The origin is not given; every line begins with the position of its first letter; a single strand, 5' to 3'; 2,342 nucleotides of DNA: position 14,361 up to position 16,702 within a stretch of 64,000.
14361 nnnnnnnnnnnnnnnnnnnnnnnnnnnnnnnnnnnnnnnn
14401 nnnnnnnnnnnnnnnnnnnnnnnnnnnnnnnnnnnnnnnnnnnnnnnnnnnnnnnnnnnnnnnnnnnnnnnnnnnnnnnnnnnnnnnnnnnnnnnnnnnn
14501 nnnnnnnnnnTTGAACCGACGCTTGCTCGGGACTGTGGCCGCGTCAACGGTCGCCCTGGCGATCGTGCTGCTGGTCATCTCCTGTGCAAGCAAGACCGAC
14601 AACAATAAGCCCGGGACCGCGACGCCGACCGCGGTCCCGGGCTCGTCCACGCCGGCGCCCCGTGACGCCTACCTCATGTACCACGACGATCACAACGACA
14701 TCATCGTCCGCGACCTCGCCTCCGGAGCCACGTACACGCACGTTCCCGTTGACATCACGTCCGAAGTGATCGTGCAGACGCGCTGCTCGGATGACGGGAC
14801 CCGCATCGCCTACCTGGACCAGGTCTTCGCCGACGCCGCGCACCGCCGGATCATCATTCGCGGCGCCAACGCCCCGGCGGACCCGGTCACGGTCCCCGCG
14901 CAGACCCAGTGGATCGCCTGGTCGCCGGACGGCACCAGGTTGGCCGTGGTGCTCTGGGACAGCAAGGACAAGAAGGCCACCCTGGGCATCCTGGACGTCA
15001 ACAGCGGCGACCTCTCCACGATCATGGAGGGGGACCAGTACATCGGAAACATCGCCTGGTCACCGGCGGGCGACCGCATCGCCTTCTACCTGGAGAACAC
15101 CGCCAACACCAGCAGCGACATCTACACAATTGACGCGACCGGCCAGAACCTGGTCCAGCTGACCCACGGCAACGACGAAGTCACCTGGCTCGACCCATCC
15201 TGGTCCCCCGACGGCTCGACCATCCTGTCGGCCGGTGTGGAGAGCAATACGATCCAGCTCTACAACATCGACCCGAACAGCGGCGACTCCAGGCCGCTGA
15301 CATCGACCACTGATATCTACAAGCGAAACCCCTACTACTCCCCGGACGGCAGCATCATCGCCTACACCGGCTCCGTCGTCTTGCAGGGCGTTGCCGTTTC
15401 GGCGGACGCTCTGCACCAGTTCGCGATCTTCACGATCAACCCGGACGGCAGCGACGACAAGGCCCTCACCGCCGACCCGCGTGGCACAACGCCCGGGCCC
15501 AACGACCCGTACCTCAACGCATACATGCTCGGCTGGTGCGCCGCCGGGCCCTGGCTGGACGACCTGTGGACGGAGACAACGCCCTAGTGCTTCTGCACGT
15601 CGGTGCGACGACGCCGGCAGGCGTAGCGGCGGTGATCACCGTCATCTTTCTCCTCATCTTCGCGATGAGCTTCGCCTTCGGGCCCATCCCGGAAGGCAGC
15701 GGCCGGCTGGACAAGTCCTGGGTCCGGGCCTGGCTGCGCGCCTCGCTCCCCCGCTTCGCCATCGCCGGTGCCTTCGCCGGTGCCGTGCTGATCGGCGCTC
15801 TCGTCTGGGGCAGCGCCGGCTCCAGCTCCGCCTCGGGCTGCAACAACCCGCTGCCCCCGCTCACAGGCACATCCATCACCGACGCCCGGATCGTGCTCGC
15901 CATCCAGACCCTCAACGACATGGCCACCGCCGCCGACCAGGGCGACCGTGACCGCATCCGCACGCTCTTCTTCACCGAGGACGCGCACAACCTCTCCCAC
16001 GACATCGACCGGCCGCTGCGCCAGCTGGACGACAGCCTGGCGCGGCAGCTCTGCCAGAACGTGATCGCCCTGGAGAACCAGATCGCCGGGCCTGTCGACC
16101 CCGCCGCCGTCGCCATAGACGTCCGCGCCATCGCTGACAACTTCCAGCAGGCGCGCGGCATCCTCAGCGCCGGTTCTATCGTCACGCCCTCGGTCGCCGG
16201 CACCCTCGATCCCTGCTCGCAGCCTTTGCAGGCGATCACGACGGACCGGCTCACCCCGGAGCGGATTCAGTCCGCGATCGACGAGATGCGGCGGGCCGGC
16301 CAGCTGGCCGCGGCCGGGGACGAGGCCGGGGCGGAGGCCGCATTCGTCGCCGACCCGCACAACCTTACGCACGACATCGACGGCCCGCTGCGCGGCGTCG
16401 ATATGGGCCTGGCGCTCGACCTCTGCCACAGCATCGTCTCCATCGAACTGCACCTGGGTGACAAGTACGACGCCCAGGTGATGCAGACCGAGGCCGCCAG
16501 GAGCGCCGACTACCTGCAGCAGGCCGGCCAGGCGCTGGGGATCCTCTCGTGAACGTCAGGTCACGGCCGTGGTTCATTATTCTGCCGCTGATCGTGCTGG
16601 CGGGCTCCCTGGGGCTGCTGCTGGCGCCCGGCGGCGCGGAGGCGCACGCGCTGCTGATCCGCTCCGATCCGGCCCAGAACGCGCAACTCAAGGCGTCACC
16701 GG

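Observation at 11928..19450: Eight-gene extracytoplasmic copper operon organised around a recurrent, unrecognised Cys / H-x3-H-x-D / LC helical domain (four copies in three proteins)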

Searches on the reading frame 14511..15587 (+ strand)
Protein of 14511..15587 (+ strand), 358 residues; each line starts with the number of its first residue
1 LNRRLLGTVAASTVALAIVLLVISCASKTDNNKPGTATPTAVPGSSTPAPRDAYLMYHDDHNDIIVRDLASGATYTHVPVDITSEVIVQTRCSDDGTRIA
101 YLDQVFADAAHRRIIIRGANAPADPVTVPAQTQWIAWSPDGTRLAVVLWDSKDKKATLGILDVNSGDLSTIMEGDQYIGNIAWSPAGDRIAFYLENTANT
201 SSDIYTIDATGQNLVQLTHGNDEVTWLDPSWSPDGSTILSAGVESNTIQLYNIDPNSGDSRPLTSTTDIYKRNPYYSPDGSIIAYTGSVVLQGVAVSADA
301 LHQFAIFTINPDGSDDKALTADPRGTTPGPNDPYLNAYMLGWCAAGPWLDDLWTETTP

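Call 3: search_protein_families(library=pfam, proteins=[window:14511-15587:+], max_evalue=0.1)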
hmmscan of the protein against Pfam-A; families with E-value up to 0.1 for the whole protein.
window:14511-15587:+ (358 aa): 17 families
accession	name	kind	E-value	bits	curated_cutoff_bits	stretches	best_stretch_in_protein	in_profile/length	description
PF07676.18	PD40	-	2.8e-12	46.7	20.9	1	265-286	6-26/38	WD40-like Beta Propeller Repeat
PF25174.1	Beta-prop_THOC3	-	2.6e-09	36.9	305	1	126-287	85-232/272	THOC3 beta-propeller domain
PF00930.27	DPPIV_N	-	5.8e-08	32.3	22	1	152-266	154-278/354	Dipeptidyl peptidase IV (DPP IV) N-terminal region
PF00400.38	WD40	-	4.6e-07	30.6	27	1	218-252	9-39/39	WD domain, G-beta repeat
PF25460.1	Beta-prop_Aladin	-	3.4e-06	26.9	171.1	1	177-274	19-109/340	Aladin seven-bladed propeller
PF12894.13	ANAPC4_WD40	-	2.1e-05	25.1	22.9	0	182-253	2-67/91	Anaphase-promoting complex subunit 4 WD40 domain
PF23414.1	Beta-prop_EML_2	-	3.5e-05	23.8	90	1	127-251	37-149/266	Echinoderm microtubule-associated protein second beta-propeller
PF10647.15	Gmad1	-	4e-05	24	20.5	0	172-236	19-76/251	Lipoprotein LpqB beta-propeller domain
PF08450.18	SGL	-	0.00014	22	26.3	1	230-291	140-199/246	SMP-30/Gluconolactonase/LRE-like region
PF04762.18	Beta-prop_ELP1_1st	-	0.0022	17.3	26.8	1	131-253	211-332/359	ELP1 first N-terminal beta-propeller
PF14583.12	Pectate_lyase22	-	0.0033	16.6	30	1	161-270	173-286/386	Oligogalacturonate lyase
PF10282.15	Lactonase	-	0.01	15.5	21.7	1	174-266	242-333/344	Lactonase, 7-bladed beta-propeller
PF23775.1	Beta-prop_RIG_2nd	-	0.013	15.4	80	1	121-258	29-151/278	RIG second beta-propeller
PF21959.2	DUF6923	-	0.023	14.9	27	0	190-265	98-169/234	Repeat of unknown function (DUF6923)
PF24817.1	WD40_WDHD1_1st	-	0.025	14.2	109.9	1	112-253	120-251/291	WDHD1 first WD40 domain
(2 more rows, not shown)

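Call 4: search_protein_families(library=ncbifam, proteins=[window:14511-15587:+], max_evalue=0.1)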
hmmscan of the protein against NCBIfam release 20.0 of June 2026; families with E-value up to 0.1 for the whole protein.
window:14511-15587:+ (358 aa): 7 families
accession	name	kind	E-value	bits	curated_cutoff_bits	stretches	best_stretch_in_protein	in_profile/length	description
TIGR02800.1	propeller_TolB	equivalog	8.6e-23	80.9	343.15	1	97-323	157-366/418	Tol-Pal system beta propeller repeat protein TolB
NF002183.0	PRK01029.1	equivalog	5e-09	35.7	405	2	136-265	287-412/429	Tol-Pal system protein TolB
NF053518.1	DipepPtdsDpp5Prph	equivalog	1.2e-08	33.9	900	2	151-239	35-121/655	dipeptidyl-peptidase Dpp5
NF033523.0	lasso_peptidase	equivalog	5.2e-07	28.8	400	1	227-287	91-150/638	Atxe2 family lasso peptide isopeptidase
NF050160.1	CbxlyestCULP6MYC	equivalog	0.038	13.2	570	1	3-49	3-51/329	carboxylesterase Culp6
NF053526.1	Myco_lipo_LppK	equivalog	0.071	13.1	125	0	1-52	1-50/167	lipoprotein LppK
TIGR02608.1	delta_60_rpt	domain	0.082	12.8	76.5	0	286-316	11-41/55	delta-60 repeat domain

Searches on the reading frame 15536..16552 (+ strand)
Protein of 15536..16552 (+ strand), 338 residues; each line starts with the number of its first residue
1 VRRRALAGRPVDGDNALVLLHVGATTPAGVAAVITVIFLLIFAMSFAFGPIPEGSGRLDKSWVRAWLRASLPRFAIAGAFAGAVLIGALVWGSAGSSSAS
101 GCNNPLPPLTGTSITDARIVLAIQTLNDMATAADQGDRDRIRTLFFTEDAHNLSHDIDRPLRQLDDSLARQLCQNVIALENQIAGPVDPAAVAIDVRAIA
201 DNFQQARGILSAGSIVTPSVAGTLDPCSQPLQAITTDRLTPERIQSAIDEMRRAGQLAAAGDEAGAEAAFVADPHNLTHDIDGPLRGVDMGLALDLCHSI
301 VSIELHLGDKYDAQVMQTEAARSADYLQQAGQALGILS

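Call 3: search_protein_families(library=pfam, proteins=[window:15536-16552:+], max_evalue=0.1)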
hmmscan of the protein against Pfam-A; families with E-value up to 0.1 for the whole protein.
window:15536-16552:+ (338 aa): 0 families

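Call 4: search_protein_families(library=ncbifam, proteins=[window:15536-16552:+], max_evalue=0.1)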
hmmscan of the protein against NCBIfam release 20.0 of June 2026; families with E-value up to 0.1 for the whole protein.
window:15536-16552:+ (338 aa): 2 families
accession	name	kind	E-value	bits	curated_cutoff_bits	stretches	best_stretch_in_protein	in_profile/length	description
NF038083.1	CU044_5270_fam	subfamily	0.05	13.4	100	1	64-137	26-90/284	CU044_5270 family protein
NF047410.1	CotG_ExsB_Nterm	domain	0.085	12.8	28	0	240-255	2-17/26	CotG/ExsB N-terminal domain-containing protein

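Call 12: find_homologous_proteins(query=window:15587-16552:+, max_evalue=0.001)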
Query window:15587-16552:+ (321 aa): 59 proteins with E <= 0.001 among 8000 candidates.
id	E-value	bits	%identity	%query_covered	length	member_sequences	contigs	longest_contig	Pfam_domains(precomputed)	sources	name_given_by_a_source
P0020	1.3e-203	693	100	100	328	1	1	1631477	-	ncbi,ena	-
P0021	1.0e-166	572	81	100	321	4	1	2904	-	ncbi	-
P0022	3.8e-158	544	77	100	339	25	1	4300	-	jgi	jgi:hypothetical protein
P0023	3.8e-150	517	77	95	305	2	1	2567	-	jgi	jgi:hypothetical protein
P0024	8.2e-133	461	66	100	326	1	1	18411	-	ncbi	ncbi:MAG: hypothetical protein ABI559_03470 [Chloroflexota bacterium]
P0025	1.8e-126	440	64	100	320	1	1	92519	-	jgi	jgi:hypothetical protein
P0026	2.0e-125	436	63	100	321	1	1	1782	-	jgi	jgi:hypothetical protein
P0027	2.0e-125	436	63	100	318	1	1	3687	-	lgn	-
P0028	6.3e-125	435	63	100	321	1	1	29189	-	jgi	jgi:hypothetical protein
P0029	7.7e-125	434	64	100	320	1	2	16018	-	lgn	-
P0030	1.1e-123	431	63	99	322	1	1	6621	-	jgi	jgi:hypothetical protein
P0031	5.1e-122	425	77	79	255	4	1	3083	-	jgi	jgi:hypothetical protein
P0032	1.2e-121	424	62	100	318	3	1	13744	-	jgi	-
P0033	3.8e-121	422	62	100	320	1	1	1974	-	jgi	jgi:hypothetical protein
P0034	2.8e-119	416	60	100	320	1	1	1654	-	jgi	jgi:hypothetical protein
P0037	6.7e-117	408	60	100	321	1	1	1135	PF24414.2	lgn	-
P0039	4.6e-114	399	59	99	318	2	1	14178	-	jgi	jgi:flagellar biosynthesis regulator FlaF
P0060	1.8e-79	285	46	100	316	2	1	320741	-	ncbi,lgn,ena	-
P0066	1.5e-75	272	45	100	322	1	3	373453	-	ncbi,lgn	ncbi:MAG: hypothetical protein WD904_04300 [Dehalococcoidia bacterium]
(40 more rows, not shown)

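Call 22: find_encoding_contigs(protein=P0066, flank=10000, max_places=2)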
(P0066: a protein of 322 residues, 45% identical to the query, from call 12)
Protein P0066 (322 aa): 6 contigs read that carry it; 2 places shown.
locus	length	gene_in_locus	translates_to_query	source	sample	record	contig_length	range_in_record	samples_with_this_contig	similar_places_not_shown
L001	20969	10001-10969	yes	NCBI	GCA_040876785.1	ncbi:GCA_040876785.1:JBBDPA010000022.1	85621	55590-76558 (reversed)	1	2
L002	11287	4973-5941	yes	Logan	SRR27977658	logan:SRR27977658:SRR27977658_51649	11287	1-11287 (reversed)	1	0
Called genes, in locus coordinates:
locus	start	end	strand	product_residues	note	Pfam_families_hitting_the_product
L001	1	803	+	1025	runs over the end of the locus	PF00989:PAS, PF08448:PAS_4, PF13426:PAS_9, PF00989:PAS, PF08447:PAS_3, PF08448:PAS_4, PF13426:PAS_9, PF00989:PAS, +6 more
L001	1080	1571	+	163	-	PF01243:PNPOx_N, PF12900:Pyridox_ox_2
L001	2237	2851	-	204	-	PF01872:RibD_C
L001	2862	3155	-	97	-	PF01872:RibD_C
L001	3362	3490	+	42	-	-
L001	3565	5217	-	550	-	PF00743:FMO-like, PF01266:DAO (faint), PF07992:Pyr_redox_2, PF13450:NAD_binding_8, PF13738:Pyr_redox_3, PF13434:Lys_Orn_oxgnase (weak)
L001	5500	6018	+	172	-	-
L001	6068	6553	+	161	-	PF06271:RDD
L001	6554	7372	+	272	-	-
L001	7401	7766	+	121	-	-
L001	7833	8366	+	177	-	-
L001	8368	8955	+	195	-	PF04234:CopC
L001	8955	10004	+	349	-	PF26550:Tricorn_2nd (weak), PF07676:PD40 (faint), PF26549:Tricorn_N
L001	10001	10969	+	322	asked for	-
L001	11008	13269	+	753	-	PF04234:CopC, PF05425:CopD, PF00034:Cytochrom_C, PF13442:Cytochrome_CBB3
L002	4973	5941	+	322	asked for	-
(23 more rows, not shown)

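Call 23: find_encoding_contigs(protein=P0060, flank=10000, max_places=2)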
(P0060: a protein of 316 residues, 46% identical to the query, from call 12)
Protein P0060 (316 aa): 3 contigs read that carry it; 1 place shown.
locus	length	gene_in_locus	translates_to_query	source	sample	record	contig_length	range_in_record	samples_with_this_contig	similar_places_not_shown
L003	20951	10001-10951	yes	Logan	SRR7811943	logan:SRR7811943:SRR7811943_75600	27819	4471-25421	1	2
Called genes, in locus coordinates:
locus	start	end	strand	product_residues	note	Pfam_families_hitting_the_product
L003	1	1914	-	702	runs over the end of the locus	PF13534:Fer4_17 (faint), PF12838:Fer4_7 (faint), PF13183:Fer4_8 (faint), PF00037:Fer4 (faint), PF12797:Fer4_2 (faint), PF13187:Fer4_9, PF13237:Fer4_10, PF02754:CCG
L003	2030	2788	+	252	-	-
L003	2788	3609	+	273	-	PF00903:Glyoxalase, PF13468:Glyoxalase_3, PF13669:Glyoxalase_4, PF00903:Glyoxalase (weak), PF13669:Glyoxalase_4 (weak)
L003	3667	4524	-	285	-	PF00188:CAP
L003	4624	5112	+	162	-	PF00903:Glyoxalase, PF18029:Glyoxalase_6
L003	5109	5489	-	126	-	-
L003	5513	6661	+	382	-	PF01979:Amidohydro_1, PF07969:Amidohydro_3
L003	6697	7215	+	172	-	PF06271:RDD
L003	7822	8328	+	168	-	-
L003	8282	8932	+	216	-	PF04234:CopC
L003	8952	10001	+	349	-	PF26550:Tricorn_2nd, PF00930:DPPIV_N (faint), PF23381:Beta-prop_IFT122_1st, PF25174:Beta-prop_THOC3 (weak), PF02897:Peptidase_S9_N (faint), PF12894:ANAPC4_WD40 (faint), PF26549:Tricorn_N (faint), PF07676:PD40 (faint)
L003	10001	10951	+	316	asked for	-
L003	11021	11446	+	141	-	-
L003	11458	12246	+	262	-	PF00106:adh_short, PF08659:KR, PF13561:adh_short_C2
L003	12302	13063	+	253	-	PF01925:TauE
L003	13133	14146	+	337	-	PF00248:Aldo_ket_red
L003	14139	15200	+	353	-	PF06778:Chlor_dismutase, PF00355:Rieske, PF13806:Rieske_2, PF22543:Rieske_4 (weak)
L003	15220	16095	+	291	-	PF01520:Amidase_3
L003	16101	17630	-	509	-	PF03824:NicO (weak)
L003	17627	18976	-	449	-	PF13432:TPR_16 (faint), PF13428:TPR_14 (faint), PF13431:TPR_17 (faint), PF14559:TPR_19 (faint), PF00515:TPR_1 (faint), PF07719:TPR_2 (faint), PF13176:TPR_7 (faint), PF13424:TPR_12 (weak), +3 more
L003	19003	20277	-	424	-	PF14224:DUF4331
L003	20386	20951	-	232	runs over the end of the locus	PF10099:RskA_C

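Call 54: search_protein_families(library=pfam, proteins=[P0037, P0039], max_evalue=1)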
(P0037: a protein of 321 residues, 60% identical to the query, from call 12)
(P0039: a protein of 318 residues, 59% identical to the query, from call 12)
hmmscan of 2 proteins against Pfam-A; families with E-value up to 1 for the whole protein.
P0037 (321 aa): 1 family
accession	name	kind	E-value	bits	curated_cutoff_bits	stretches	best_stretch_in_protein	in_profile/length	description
PF24414.1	DUF7547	-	3.3e-05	24.4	27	2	219-274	92-147/209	Family of unknown function (DUF7547)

P0039 (318 aa): 1 family
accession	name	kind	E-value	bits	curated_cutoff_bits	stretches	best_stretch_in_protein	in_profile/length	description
PF24414.1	DUF7547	-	0.052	14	27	0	98-148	99-147/209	Family of unknown function (DUF7547)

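Call 56: search_protein_families(library=pfam, alignment_id=A5, max_evalue=1)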
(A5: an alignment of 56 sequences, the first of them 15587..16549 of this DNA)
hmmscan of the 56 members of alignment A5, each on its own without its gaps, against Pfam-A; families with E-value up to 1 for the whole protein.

A. member 1, window:15587-16549:+ (321 aa): 0 families

B. families by the number of members that match (of 56 scanned): 32 families (the first 25 are shown)
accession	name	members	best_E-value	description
PF03377.19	TAL_effector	22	0.011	TAL effector repeat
PF24414.1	DUF7547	21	3.3e-05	Family of unknown function (DUF7547)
PF13727.12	CoA_binding_3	10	0.011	CoA-binding domain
PF02120.21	Flg_hook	2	0.06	Flagellar hook-length control protein FliK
PF07332.16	Phage_holin_3_6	2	0.51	Putative Actinobacterial Holin-X, holin superfamily III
PF18043.6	T4_Rnl2_C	1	0.0038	T4 RNA ligase 2 C-terminal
PF02108.21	FliH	1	0.019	Flagellar assembly protein FliH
PF07729.17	FCD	1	0.02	FCD domain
PF01757.29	Acyl_transf_3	1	0.038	Acyltransferase domain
PF15196.11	Harakiri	1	0.051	Activator of apoptosis harakiri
PF23840.1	Phage_tail_terminator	1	0.052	Phage tail terminator protein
PF19721.4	DUF6215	1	0.052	Family of unknown function (DUF6215)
PF07361.16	Cytochrom_B562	1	0.082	Cytochrome b562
PF04028.18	DUF374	1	0.086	Domain of unknown function (DUF374)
PF07840.17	FadR_C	1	0.088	FadR C-terminal domain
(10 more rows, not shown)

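Call 63: predict_structure(alignment_id=A5)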
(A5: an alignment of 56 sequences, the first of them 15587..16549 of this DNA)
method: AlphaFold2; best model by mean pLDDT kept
length: 321 residues; sequences in the alignment: 56
mean_pLDDT: 85.8   pTM: 0.47
mean pLDDT of the five models: 85.8, 83.0, 81.8, 81.6, 81.4
residues with pLDDT >= 90: 188; 70-90: 85; 50-70: 26; < 50: 22
segments of 3 or more residues with pLDDT < 50: 1-7, 75-80, 197-205
pLDDT, mean of each block of 10 residues (from residue 1): 47 73 72 66 80 80 78 53 78 86 95 97 91 94 96 96 90 96 97 69 57 90 98 98 96 94 97 98 92 91 98 98 93
secondary structure, 60 per line:
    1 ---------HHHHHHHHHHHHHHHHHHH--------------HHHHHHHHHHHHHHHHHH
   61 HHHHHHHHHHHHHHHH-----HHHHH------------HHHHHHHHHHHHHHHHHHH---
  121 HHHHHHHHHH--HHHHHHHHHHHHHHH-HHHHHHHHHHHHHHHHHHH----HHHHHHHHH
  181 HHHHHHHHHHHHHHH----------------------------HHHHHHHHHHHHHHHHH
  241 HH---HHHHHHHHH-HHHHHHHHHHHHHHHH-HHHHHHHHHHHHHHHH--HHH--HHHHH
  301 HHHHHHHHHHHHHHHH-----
elements in order: H10-28 H43-76 H82-86 H99-117 H121-130 H133-147 H149-167 H172-195 H224-242 H246-254 H256-271 H273-288 H296-316

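Call 86: fold_search(model_id=the predicted structure, library=pdb)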
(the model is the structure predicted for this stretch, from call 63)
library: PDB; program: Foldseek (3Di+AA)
matches with E <= 10: 160; with E <= 0.001: 0
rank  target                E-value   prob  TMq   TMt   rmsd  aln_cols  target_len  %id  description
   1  7wgu_A                3.1e-01  0.93  0.27  0.25  13.3       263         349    9  Crystal structure of metal-binding protein EfeO from Escherichia coli (released 2022-12-14)
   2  5h5m_B                9.1e-01  0.44  0.22  0.21  14.5       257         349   12  Crystal structure of HMP-1 M domain (released 2017-03-29)
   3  1u6h_A                9.5e-01  0.35  0.21  0.27  20.2       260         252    8  Vinculin head (0-258) in complex with the talin vinculin binding site 2 (849-879) (released 2005-01-18)
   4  7wgu_B                9.9e-01  0.80  0.27  0.25  12.4       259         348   12  Crystal structure of metal-binding protein EfeO from Escherichia coli (released 2022-12-14)
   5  4dj9_A                1.4e+00  0.25  0.22  0.27  19.8       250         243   10  Human vinculin head domain Vh1 (residues 1-258) in complex with the talin vinculin binding site 50 (VBS50, residues 20 (released 2012-02-29)
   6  8r5s_E                1.6e+00  0.12  0.13  0.18  24.3       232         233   15  t113 - De-novo designed soluble homotetramer (released 2024-11-27)
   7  3tj6_A                2.1e+00  0.15  0.20  0.24  18.8       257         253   10  human vinculin head domain (Vh1, residues 1-258) in complex with the vinculin binding site of the surface cell antigen (released 2011-09-07)
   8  1h6g_B                2.2e+00  0.23  0.21  0.26  16.2       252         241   10  alpha-catenin M-domain (released 2001-08-07)
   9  1h6g_A                2.3e+00  0.21  0.21  0.25  17.3       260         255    9  alpha-catenin M-domain (released 2001-08-07)
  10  5xfl_B                2.3e+00  0.16  0.25  0.23  18.3       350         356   11  Crystal structure of the force-sensing device region of alpha N-catenin (released 2018-03-28)
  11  4u0r_A                2.4e+00  0.06  0.11  0.13  19.3       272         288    6  Plasmodium falciparum reticulocyte-binding protein homologue 5 (PfRH5) bound to monoclonal antibody 9AD4 (released 2014-08-13)
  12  3rf3_A                2.4e+00  0.05  0.12  0.14  20.9       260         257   10  Shigella IpaA-VBS3 in complex with human vinculin (released 2011-04-27)
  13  2avk                  2.5e+00  0.84  0.23  0.51   7.8       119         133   20  met-azido-DcrH-Hr (released 2006-08-08)
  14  9yng_m                2.5e+00  0.08  0.17  0.10  21.5       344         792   13  Dynactin and dynein-1 tail region of dynein-dynactin complex on microtubule in the presence of LIS1 (released 2026-01-28)
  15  5cwn                  2.6e+00  0.18  0.17  0.24  13.5       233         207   13  Crystal structure of de novo designed helical repeat protein DHR71 (released 2015-12-16)
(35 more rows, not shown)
